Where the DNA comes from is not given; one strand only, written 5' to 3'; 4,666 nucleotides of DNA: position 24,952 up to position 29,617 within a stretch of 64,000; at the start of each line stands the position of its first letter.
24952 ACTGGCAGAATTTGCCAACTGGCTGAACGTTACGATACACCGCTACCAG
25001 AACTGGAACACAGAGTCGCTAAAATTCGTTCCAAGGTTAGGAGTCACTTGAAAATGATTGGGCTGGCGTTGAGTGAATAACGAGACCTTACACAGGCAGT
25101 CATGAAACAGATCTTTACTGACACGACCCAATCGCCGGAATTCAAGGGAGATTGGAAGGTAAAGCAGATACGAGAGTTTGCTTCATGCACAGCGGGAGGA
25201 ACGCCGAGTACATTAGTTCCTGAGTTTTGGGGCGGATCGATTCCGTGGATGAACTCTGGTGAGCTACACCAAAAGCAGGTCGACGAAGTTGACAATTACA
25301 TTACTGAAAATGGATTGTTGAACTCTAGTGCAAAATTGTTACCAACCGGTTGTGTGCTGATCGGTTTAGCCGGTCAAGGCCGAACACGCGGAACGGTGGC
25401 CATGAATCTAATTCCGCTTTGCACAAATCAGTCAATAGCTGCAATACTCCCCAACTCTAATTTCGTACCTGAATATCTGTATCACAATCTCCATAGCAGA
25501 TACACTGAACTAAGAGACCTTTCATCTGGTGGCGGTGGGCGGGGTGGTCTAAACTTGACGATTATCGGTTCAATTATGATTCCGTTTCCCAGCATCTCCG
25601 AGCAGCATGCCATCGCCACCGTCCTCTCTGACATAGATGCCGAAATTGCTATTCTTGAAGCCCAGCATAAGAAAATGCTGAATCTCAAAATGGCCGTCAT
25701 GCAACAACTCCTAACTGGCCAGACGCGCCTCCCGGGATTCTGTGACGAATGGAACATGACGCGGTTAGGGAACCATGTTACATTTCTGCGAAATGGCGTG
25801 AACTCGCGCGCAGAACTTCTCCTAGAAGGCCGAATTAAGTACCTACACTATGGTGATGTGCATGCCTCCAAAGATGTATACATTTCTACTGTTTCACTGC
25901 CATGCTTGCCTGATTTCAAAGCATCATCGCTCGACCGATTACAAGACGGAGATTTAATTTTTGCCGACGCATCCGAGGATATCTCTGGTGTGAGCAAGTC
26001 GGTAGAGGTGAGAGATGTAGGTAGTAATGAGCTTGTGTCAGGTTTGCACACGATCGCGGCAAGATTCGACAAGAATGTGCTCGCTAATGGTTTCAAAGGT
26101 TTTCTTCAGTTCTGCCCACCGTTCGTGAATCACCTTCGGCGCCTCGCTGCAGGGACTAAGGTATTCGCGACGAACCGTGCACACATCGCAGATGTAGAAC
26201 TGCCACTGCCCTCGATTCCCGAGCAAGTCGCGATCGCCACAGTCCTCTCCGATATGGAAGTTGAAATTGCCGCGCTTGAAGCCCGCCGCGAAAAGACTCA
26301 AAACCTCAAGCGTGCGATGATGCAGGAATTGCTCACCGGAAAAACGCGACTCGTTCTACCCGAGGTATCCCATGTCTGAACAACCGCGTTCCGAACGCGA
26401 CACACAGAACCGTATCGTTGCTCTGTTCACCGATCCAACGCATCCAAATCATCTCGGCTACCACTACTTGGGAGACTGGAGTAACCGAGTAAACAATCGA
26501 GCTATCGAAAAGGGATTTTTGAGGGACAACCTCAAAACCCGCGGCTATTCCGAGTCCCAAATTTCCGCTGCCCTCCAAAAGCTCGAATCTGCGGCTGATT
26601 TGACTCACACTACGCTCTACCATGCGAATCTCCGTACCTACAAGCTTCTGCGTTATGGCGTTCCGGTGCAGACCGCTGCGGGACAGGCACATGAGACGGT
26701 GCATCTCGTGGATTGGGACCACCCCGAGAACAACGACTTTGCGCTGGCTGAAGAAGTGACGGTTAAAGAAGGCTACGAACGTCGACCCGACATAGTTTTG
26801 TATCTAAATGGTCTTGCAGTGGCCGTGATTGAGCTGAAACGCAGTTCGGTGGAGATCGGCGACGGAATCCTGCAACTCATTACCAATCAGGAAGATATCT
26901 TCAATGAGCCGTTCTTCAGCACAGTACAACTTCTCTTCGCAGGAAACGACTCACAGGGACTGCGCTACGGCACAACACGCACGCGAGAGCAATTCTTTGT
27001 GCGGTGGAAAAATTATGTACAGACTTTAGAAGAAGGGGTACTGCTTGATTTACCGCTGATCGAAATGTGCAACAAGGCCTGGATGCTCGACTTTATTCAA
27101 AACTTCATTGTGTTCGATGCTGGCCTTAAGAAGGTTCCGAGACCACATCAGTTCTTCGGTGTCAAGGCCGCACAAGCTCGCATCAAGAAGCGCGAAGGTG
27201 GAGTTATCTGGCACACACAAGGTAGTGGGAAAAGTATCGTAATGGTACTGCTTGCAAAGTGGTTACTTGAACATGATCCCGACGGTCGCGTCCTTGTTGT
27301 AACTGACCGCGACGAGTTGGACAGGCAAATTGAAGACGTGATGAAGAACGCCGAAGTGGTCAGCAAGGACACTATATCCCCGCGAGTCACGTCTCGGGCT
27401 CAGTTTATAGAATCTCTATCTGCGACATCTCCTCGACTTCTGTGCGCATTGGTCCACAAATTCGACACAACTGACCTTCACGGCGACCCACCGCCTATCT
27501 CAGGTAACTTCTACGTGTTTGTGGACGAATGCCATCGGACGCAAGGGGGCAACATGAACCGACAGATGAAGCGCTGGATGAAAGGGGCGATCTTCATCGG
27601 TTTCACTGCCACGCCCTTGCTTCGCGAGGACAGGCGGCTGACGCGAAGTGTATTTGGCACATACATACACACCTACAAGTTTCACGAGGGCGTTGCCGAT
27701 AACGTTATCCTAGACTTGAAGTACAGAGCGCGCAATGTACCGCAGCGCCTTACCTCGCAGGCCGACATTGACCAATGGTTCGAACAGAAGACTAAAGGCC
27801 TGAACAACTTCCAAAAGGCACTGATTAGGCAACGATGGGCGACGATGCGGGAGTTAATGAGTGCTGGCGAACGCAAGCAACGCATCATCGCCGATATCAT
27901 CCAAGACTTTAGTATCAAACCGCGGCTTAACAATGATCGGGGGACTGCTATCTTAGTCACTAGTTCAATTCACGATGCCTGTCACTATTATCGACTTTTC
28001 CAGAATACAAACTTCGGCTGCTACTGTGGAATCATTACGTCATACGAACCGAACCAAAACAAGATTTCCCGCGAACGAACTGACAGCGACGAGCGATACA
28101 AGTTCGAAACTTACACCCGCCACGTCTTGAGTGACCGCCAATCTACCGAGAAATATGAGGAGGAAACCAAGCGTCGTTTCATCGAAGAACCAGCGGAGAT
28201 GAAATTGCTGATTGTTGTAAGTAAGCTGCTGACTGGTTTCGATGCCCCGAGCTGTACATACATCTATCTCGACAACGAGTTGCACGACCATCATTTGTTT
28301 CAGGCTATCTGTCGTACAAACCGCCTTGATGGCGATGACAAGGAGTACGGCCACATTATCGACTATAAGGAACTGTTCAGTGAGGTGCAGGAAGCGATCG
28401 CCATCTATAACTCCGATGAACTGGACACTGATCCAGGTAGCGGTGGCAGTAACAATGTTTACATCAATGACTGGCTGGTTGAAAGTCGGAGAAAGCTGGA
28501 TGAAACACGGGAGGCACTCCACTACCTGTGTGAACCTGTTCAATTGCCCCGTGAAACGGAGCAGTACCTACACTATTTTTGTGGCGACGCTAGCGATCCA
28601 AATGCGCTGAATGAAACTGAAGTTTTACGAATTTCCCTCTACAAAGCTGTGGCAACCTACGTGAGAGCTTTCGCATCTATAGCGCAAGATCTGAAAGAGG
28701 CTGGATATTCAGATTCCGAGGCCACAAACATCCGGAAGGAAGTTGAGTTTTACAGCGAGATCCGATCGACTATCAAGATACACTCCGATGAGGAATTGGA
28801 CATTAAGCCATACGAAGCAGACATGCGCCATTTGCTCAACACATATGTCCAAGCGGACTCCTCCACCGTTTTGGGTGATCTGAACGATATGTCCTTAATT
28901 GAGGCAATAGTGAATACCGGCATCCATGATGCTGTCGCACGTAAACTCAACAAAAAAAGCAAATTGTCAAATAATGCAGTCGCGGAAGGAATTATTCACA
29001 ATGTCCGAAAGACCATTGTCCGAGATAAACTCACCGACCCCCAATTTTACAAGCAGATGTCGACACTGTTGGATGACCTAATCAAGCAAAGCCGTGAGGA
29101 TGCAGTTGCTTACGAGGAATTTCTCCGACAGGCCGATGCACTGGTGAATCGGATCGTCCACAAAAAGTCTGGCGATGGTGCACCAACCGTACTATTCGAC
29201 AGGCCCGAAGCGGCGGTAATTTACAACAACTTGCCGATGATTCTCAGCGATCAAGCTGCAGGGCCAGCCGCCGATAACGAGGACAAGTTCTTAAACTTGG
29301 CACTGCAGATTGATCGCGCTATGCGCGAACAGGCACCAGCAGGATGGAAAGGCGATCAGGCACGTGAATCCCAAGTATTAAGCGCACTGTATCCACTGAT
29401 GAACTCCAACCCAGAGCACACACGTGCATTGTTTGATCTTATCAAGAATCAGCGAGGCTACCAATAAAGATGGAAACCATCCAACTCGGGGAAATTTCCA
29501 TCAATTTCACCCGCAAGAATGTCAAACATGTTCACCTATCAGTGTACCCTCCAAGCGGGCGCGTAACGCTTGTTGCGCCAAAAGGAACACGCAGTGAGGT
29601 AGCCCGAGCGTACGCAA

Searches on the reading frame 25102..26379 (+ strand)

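Call 14: search_protein_families(library=pfam, proteins=[window:25102-26379:+], max_evalue=0.01)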
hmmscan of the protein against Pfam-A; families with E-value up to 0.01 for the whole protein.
window:25102-26379:+ (425 aa): 3 families
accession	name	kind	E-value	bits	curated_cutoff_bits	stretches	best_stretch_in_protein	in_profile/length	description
PF01420.25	Methylase_S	-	1e-23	84.8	22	1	17-191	3-164/168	Type I restriction modification DNA specificity domain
PF21360.3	PylC-like_N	-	0.0076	16.8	27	0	164-196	60-92/96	PylC-like, N-terminal domain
PF06657.18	Cep57_MT_bd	-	0.0093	16.8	31.3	0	370-406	5-41/77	Centrosome microtubule-binding domain of Cep57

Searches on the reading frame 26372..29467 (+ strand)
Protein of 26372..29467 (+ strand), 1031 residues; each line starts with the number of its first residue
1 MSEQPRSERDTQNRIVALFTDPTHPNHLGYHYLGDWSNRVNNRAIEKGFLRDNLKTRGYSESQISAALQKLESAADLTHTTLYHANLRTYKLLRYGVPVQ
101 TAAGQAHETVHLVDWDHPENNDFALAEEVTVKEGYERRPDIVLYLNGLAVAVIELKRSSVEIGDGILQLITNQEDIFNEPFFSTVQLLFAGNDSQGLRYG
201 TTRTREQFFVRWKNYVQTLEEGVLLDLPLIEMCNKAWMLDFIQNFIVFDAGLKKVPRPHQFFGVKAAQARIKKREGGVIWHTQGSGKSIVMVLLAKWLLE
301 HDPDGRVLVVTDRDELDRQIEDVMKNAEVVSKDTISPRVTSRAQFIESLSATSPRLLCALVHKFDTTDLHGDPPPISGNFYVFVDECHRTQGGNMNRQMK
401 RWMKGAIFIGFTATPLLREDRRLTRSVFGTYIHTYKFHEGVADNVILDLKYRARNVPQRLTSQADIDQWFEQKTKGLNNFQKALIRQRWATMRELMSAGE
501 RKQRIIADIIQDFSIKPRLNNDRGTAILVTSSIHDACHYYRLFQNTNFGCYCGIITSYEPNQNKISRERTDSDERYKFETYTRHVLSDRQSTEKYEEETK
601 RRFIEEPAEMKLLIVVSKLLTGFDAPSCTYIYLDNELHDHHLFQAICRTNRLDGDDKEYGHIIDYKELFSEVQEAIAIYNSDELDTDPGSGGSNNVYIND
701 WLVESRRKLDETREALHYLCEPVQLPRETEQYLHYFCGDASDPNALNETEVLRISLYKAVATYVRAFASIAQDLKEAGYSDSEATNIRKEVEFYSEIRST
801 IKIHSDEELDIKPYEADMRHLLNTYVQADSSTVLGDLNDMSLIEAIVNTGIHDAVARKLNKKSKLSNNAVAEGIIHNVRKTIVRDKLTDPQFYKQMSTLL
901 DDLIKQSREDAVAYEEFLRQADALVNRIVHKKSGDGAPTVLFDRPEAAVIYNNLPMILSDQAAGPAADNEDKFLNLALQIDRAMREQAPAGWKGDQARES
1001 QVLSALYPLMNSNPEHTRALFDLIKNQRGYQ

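Call 14: search_protein_families(library=pfam, proteins=[window:26372-29467:+], max_evalue=0.01)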
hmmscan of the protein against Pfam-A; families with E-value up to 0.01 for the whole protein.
window:26372-29467:+ (1031 aa): 7 families
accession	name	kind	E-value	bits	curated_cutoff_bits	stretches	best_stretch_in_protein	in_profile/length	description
PF18766.7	SWI2_SNF2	-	4.9e-64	216.4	26.7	1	259-482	1-220/221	SWI2/SNF2 ATPase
PF04313.20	HSDR_N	-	2.4e-36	125.9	25.1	1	20-206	12-197/198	Type I restriction enzyme R protein N terminus (HSDR_N)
PF22679.2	T1R_D3-like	-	1.1e-32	114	27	1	523-666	2-157/158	Type I restriction enzyme subunit R domain 3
PF04851.21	ResIII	-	2.8e-19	70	22.5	1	254-415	2-162/164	Type III restriction enzyme, res subunit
PF00270.35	DEAD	-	2.3e-05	24.6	26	1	282-415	22-160/167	DEAD/DEAH box helicase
PF11867.13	T1RH-like_C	-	0.0024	17.8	26.8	0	779-860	81-161/329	Type I restriction enzyme HindI endonuclease subunit-like, C-terminal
PF16879.10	Sin3a_C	-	0.0066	16.4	26.8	0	857-920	32-94/281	C-terminal domain of Sin3a protein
